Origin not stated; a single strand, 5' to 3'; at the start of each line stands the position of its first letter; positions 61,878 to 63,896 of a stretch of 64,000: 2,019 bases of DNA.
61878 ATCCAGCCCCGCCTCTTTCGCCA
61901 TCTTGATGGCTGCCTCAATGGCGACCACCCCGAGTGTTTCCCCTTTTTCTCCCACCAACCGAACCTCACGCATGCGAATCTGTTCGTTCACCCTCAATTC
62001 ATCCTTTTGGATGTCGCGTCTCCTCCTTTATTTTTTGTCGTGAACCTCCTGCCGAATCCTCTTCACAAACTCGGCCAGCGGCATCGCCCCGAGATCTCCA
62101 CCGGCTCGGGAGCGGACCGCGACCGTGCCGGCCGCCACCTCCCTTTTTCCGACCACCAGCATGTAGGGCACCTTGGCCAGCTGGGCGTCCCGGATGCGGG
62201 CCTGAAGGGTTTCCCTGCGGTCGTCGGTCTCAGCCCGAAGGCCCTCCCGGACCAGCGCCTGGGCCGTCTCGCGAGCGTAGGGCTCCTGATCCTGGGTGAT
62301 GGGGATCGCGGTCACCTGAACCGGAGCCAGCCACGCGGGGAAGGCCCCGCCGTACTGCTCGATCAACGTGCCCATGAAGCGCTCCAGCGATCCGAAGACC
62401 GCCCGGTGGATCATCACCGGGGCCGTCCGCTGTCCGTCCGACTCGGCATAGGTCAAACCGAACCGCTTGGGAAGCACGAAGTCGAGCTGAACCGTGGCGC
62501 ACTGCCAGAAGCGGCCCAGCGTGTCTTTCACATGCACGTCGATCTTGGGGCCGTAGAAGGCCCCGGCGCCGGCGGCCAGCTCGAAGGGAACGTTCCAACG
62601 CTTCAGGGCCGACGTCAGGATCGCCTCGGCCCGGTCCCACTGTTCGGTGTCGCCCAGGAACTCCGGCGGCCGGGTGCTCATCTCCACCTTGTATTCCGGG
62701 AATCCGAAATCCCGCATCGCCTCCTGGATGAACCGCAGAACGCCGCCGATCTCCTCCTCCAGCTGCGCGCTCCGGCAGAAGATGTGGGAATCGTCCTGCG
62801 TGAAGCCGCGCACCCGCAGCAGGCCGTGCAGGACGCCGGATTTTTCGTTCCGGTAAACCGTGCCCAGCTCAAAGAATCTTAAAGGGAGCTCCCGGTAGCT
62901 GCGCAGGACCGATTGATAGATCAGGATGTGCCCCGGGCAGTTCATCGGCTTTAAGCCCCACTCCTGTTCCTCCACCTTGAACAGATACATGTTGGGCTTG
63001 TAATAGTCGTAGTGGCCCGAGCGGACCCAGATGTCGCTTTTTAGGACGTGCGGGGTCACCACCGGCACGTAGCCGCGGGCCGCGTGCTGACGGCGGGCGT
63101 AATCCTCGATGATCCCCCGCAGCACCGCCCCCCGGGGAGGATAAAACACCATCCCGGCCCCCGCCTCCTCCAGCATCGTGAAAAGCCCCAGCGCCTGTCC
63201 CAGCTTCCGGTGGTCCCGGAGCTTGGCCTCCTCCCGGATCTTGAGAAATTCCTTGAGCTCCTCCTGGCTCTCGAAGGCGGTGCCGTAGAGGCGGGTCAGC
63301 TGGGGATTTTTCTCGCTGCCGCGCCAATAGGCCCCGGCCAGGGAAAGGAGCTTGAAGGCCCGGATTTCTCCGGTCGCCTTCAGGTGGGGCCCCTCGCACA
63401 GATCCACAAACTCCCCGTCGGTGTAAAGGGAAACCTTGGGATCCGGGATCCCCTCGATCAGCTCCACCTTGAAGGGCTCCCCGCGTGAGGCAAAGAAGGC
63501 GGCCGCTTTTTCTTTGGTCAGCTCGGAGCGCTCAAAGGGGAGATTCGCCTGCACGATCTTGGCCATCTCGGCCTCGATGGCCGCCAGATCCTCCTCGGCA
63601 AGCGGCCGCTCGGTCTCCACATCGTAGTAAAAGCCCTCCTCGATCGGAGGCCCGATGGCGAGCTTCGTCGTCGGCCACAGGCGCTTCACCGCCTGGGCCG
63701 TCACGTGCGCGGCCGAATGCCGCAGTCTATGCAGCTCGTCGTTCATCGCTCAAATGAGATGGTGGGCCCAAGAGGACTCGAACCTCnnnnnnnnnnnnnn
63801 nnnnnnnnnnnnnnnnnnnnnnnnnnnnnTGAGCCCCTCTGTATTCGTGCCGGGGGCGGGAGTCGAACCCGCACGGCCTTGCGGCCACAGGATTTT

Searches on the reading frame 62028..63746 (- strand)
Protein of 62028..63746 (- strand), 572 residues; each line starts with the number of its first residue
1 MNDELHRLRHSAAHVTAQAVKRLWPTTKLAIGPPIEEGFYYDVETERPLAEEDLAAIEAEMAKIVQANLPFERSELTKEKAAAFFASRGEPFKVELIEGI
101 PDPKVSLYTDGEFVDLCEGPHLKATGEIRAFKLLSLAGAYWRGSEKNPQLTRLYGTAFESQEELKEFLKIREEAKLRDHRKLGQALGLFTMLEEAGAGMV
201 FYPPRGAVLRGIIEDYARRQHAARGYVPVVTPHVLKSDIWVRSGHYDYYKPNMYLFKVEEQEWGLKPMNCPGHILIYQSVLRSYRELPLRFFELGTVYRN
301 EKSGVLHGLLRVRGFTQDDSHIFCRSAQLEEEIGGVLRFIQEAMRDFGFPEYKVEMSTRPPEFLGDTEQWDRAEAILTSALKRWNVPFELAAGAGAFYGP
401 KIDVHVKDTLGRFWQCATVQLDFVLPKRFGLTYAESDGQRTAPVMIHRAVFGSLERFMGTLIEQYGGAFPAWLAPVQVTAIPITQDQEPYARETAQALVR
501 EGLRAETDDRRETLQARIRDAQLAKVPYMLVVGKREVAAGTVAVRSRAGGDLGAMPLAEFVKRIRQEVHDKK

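Call 53: search_protein_families(library=pfam, proteins=[window:62028-63746:-], max_evalue=0.00001)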
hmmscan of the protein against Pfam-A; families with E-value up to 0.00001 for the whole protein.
window:62028-63746:- (572 aa): 3 families
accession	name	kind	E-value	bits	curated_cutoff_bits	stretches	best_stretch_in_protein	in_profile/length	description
PF00587.30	tRNA-synt_2b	-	9.4e-48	163.1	29.3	1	254-465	1-179/179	tRNA synthetase class II core domain (G, H, P, S and T)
PF03129.25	HGTP_anticodon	-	8e-24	84.1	21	1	477-566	1-93/94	Anticodon binding domain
PF07973.19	tRNA_SAD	-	4.3e-14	52.7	24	1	105-154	1-44/44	Threonyl and Alanyl tRNA synthetase second additional domain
